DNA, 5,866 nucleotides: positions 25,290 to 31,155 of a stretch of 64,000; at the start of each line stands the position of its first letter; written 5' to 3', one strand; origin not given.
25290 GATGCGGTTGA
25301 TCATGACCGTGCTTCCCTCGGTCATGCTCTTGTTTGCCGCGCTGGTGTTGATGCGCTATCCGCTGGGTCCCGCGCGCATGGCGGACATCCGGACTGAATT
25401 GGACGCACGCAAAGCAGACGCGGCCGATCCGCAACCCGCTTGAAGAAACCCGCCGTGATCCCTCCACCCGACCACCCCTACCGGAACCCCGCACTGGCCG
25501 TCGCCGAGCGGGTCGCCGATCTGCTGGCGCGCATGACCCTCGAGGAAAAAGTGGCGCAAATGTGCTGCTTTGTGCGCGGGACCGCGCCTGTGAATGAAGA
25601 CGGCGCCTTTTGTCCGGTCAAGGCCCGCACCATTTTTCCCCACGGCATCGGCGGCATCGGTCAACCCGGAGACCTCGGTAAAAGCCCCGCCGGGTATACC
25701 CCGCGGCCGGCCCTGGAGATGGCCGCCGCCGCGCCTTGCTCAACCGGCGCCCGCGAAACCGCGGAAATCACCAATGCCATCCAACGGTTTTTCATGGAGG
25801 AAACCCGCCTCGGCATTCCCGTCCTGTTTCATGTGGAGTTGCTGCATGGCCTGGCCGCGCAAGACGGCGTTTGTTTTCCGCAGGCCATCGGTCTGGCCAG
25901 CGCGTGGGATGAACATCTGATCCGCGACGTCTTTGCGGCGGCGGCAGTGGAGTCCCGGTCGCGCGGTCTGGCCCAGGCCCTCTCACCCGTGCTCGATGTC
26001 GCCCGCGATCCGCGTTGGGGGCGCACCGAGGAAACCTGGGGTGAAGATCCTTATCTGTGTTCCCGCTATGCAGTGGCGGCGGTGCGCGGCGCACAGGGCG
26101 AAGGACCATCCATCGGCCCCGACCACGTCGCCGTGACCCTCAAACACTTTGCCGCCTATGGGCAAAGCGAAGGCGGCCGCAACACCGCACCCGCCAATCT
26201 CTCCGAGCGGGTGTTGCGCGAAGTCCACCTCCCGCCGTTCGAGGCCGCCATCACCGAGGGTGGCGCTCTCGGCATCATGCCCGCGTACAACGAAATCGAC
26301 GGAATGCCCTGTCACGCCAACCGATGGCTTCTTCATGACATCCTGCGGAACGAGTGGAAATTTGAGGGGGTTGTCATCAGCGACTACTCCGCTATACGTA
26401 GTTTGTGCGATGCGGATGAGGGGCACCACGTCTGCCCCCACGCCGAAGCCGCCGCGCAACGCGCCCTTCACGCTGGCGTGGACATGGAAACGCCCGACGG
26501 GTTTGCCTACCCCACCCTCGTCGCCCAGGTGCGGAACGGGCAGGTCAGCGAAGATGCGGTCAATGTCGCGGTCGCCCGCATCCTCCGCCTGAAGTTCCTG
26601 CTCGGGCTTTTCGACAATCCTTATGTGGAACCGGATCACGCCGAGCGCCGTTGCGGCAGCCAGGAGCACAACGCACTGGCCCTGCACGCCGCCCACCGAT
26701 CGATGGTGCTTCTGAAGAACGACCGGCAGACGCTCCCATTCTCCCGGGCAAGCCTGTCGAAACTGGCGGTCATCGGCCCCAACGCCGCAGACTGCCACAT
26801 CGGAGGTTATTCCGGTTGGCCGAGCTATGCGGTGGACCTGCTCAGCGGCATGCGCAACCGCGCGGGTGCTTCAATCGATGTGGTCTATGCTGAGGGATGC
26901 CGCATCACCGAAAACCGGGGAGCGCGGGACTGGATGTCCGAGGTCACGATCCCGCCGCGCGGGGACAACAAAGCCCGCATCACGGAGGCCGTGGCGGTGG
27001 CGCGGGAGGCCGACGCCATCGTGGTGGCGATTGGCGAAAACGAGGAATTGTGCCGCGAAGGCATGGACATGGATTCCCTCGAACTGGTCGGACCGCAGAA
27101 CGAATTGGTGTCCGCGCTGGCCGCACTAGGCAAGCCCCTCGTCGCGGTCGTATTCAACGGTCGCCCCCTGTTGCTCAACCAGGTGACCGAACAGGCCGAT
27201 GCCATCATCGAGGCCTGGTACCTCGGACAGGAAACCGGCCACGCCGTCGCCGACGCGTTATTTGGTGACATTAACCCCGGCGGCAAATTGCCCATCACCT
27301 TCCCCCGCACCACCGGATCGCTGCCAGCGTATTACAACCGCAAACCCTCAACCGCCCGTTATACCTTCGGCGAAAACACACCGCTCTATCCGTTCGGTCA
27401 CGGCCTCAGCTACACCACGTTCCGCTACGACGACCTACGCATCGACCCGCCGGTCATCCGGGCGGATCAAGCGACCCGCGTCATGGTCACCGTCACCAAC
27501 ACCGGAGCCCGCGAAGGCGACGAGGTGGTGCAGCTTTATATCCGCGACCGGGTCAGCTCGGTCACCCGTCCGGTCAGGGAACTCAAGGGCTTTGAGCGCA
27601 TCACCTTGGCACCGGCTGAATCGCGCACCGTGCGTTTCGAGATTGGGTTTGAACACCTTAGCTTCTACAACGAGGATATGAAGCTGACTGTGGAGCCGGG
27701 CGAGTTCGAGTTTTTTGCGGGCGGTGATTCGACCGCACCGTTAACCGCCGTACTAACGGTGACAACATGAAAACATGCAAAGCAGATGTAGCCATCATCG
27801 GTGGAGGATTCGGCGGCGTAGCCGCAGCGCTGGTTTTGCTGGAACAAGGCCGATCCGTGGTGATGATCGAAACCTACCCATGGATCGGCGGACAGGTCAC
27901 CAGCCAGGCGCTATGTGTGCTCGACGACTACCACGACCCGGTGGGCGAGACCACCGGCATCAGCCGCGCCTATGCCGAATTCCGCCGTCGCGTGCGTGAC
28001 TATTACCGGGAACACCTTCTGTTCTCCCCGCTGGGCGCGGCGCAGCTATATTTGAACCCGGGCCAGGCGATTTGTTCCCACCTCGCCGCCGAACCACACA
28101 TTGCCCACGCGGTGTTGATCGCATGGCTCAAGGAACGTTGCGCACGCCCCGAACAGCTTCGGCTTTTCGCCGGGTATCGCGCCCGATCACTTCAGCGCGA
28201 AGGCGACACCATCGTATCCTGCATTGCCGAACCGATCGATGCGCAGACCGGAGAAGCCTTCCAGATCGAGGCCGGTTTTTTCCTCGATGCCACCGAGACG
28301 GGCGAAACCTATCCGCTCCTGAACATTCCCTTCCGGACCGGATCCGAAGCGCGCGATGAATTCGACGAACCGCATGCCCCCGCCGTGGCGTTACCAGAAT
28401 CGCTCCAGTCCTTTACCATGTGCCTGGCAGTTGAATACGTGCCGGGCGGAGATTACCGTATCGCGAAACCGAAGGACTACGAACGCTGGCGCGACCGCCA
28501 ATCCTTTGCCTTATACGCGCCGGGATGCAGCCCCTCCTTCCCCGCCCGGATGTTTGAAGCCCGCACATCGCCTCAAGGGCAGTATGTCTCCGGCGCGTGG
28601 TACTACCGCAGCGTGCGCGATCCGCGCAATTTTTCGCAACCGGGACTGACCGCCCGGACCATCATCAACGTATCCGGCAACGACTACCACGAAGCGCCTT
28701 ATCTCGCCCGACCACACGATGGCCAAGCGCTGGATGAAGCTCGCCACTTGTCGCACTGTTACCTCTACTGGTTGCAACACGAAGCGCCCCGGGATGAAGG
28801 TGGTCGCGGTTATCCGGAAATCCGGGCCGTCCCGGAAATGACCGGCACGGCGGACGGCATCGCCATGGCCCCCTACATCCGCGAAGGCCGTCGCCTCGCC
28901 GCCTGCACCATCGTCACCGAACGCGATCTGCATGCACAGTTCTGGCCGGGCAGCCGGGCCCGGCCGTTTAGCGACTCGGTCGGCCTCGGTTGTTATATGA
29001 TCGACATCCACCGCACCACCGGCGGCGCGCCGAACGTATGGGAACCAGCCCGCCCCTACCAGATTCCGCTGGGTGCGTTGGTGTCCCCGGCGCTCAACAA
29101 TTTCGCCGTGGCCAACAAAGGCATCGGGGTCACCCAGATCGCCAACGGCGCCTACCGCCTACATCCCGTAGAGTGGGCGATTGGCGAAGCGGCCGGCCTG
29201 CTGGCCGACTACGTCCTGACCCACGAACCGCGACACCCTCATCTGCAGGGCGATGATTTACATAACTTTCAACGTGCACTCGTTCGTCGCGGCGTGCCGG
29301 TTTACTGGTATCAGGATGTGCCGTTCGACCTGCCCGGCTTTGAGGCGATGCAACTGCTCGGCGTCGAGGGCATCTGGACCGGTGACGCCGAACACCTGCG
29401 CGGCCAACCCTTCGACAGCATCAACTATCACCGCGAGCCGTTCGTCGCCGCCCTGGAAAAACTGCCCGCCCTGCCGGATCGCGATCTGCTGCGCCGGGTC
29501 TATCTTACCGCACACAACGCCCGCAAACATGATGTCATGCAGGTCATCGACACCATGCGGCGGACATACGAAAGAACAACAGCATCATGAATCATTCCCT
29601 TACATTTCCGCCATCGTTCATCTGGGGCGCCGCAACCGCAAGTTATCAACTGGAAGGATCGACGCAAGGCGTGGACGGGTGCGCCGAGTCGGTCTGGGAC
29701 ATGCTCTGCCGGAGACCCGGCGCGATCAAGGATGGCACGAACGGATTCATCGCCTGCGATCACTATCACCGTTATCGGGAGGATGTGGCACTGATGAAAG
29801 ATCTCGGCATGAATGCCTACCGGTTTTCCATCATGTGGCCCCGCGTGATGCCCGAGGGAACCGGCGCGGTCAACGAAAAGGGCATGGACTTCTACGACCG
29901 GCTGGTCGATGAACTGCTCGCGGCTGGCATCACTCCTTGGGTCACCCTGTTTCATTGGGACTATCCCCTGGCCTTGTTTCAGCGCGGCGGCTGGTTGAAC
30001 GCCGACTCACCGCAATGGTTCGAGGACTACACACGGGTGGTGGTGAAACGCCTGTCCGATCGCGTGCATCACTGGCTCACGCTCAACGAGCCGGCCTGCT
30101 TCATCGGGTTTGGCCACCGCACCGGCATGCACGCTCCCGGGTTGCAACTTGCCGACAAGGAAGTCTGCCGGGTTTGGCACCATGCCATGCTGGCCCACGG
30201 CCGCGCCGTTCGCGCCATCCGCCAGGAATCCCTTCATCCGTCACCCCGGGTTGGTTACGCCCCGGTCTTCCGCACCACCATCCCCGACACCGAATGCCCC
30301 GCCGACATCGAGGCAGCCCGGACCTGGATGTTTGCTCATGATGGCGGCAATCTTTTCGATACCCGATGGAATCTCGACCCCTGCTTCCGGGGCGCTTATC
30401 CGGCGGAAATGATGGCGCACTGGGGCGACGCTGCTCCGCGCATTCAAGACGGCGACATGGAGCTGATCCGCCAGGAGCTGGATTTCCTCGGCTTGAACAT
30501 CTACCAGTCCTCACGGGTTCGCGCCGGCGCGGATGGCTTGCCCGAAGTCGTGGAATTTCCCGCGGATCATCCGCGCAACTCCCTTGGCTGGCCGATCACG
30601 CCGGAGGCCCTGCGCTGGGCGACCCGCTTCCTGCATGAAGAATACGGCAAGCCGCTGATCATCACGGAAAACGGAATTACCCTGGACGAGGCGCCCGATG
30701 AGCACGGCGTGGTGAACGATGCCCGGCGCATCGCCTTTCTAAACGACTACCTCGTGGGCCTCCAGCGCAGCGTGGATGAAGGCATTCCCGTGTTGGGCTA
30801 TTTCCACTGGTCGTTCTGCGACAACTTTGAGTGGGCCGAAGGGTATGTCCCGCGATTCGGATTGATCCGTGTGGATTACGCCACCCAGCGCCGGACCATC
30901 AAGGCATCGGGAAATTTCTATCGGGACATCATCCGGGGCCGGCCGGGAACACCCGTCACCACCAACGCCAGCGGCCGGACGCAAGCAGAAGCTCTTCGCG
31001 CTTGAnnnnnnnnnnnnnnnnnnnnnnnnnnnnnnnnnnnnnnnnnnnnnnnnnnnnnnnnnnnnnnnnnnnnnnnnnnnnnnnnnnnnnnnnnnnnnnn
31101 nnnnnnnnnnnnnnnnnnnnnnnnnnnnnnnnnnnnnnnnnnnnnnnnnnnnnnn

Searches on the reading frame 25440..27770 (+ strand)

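Call 46: search_protein_families(library=pfam, proteins=[window:25440-27770:+], max_evalue=0.00001)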
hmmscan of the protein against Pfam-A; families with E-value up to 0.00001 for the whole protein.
window:25440-27770:+ (776 aa): 3 families
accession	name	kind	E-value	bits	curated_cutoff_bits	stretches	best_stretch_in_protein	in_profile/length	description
PF00933.27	Glyco_hydro_3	-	3.2e-70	237.5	27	1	33-384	1-316/316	Glycosyl hydrolase family 3 N terminal domain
PF01915.27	Glyco_hydro_3_C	-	1.2e-59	202.1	31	1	422-658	1-200/200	Glycosyl hydrolase family 3 C-terminal domain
PF14310.12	Fn3-like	-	1.6e-25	89.5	25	1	695-764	1-71/71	Fibronectin type III-like domain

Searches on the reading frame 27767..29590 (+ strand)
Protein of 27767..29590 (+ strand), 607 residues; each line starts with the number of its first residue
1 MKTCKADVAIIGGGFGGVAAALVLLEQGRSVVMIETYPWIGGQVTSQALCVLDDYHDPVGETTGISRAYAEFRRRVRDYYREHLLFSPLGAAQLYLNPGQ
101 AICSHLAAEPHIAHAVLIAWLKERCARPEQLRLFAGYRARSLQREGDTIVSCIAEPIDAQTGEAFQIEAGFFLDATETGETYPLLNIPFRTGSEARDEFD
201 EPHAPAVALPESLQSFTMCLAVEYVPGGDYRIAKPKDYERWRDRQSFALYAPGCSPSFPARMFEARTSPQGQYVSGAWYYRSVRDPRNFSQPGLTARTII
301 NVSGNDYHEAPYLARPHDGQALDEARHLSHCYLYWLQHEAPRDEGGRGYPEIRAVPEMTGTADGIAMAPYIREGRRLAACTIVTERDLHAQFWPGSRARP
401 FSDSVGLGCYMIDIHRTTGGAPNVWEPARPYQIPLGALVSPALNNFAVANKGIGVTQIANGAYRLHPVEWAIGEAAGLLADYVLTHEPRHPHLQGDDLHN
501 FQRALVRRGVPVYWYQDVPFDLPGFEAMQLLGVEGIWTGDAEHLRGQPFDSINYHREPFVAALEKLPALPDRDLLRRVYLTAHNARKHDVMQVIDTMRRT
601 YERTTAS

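Call 17: search_protein_families(library=pfam, proteins=[window:27767-29590:+], max_evalue=0.001)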
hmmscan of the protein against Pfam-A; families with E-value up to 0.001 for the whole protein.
window:27767-29590:+ (607 aa): 6 families
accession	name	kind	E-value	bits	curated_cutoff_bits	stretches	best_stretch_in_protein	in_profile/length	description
PF12831.13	FAD_oxidored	-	2.7e-74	251.4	27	1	7-488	1-402/416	FAD dependent oxidoreductase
PF01266.30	DAO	-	1.2e-07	32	27.9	1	7-98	1-96/353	FAD dependent oxidoreductase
PF00890.30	FAD_binding_2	-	4.4e-07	29.9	20.4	1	7-43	1-37/414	FAD binding domain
PF13450.12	NAD_binding_8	-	5.3e-06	27.1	21.9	1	10-53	1-41/68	NAD(P)-binding Rossmann-like domain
PF07992.20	Pyr_redox_2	-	4.7e-05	23.4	26.1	1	7-45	2-43/291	Pyridine nucleotide-disulphide oxidoreductase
PF01494.25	FAD_binding_3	-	0.00043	20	22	1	6-39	2-35/349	FAD binding domain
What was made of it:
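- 27767..29590 (+): PF12831 FAD-dependent oxidoreductase, a recurrent neighbour of the family. Pfam E 2.7e-74 (call 17).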

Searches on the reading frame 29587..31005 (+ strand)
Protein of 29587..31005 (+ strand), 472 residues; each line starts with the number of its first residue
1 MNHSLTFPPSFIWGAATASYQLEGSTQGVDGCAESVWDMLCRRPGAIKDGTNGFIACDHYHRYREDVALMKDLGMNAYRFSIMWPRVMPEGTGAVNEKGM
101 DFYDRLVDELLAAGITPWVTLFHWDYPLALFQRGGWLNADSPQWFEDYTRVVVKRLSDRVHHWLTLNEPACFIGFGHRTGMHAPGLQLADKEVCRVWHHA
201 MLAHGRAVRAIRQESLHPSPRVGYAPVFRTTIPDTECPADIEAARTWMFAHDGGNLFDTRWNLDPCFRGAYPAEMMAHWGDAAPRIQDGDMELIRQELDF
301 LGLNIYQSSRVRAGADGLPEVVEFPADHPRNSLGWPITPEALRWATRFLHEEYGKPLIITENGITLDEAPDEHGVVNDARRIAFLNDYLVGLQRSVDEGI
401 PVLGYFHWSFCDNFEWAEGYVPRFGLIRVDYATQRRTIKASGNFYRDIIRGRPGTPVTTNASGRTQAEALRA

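Call 17: search_protein_families(library=pfam, proteins=[window:29587-31005:+], max_evalue=0.001)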
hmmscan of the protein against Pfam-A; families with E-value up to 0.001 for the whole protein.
window:29587-31005:+ (472 aa): 1 family
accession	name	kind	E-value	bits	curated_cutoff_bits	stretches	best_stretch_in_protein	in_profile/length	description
PF00232.24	Glyco_hydro_1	-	6.9e-137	457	22.6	1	6-450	4-449/453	Glycosyl hydrolase family 1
